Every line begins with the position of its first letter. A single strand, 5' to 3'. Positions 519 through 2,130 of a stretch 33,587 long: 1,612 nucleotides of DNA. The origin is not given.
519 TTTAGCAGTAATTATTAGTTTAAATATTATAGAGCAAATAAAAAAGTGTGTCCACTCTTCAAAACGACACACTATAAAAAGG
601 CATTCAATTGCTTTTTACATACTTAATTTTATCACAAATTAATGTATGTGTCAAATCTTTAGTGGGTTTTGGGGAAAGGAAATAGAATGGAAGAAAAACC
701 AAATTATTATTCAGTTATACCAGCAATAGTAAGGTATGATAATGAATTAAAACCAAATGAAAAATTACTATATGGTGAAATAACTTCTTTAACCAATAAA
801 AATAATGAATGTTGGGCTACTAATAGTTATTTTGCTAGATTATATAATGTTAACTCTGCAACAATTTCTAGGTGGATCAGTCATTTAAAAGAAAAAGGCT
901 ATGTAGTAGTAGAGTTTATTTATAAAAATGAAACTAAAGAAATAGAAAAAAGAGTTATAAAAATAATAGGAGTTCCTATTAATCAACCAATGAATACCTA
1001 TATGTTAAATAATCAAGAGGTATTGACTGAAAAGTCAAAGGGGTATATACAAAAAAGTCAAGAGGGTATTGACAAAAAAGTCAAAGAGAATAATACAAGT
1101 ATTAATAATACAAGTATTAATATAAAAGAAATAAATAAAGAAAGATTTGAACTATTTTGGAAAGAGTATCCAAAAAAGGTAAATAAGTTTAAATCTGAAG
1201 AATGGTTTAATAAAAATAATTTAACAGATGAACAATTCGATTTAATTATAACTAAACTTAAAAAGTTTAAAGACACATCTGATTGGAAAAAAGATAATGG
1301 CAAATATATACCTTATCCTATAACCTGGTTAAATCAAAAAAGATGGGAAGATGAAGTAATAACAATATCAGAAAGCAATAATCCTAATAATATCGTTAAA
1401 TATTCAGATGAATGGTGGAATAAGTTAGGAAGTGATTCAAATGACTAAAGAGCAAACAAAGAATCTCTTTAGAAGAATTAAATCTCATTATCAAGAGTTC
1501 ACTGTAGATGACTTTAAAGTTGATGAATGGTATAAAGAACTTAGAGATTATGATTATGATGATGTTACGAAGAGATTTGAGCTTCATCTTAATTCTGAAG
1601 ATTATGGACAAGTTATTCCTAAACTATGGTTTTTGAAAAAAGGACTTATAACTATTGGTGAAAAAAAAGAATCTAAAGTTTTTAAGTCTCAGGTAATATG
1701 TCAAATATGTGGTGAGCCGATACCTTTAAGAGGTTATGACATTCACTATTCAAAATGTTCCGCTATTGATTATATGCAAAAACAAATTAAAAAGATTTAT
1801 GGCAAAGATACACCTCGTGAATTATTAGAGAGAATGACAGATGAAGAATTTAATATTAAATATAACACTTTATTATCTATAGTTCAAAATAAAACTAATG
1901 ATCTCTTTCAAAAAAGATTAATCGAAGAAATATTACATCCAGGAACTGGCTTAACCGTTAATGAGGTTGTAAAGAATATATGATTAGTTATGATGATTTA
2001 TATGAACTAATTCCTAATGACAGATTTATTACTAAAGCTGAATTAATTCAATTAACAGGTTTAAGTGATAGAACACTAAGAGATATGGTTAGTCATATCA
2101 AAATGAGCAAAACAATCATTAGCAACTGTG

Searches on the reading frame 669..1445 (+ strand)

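Call 10: search_protein_families(library=phrogs, proteins=[window:669-1445:+], max_evalue=0.001)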
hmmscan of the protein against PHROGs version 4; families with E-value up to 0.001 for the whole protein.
window:669-1445:+ (259 aa): 15 families
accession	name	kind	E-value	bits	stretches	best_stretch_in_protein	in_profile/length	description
phrog_270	-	DNA, RNA and nucleotide metabolism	5.8e-44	152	1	5-241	23-261/383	replication initiation protein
phrog_19658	-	DNA, RNA and nucleotide metabolism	3.1e-30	106.7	1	11-200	1-200/283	replication initiation protein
phrog_9474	-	DNA, RNA and nucleotide metabolism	1.1e-17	65.5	1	120-239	139-258/288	replication initiation protein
phrog_2880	-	DNA, RNA and nucleotide metabolism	5e-15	56.5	1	4-199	4-205/459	replication initiation protein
phrog_428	-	DNA, RNA and nucleotide metabolism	9.1e-14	52.4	1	6-239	82-318/455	replication initiation protein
phrog_186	-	DNA, RNA and nucleotide metabolism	4.1e-13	50.7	1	5-214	13-223/308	DnaD-like helicase loader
phrog_9327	-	DNA, RNA and nucleotide metabolism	2.6e-12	48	1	128-230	143-242/276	primosomal protein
phrog_16304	-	unknown function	1.8e-08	35.6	1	26-237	43-232/244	-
phrog_1347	-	unknown function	9.6e-08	32.2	1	157-228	274-345/417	-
phrog_35156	-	unknown function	3.7e-06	28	1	150-228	76-151/154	-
phrog_10293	-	unknown function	4.4e-06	27.5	1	151-238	8-93/185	-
phrog_678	-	DNA, RNA and nucleotide metabolism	1.5e-05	25.7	1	25-199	68-237/346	replication initiation O-like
phrog_391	-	DNA, RNA and nucleotide metabolism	8.6e-05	23.3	1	26-207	14-216/298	replication initiation O-like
phrog_15053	-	unknown function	0.00032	21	1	13-96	26-113/343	-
phrog_4617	-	DNA, RNA and nucleotide metabolism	0.00069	20.3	1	28-106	16-79/223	replication initiation protein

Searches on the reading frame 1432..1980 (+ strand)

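Call 10: search_protein_families(library=phrogs, proteins=[window:1432-1980:+], max_evalue=0.001)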
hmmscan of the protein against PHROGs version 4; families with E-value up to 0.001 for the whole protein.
window:1432-1980:+ (183 aa): 2 families
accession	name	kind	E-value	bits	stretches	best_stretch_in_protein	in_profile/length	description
phrog_2289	-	DNA, RNA and nucleotide metabolism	1e-08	36.6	1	4-67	1-65/116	helicase loader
phrog_10105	-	unknown function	8.9e-06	26.3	1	1-64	1-63/210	-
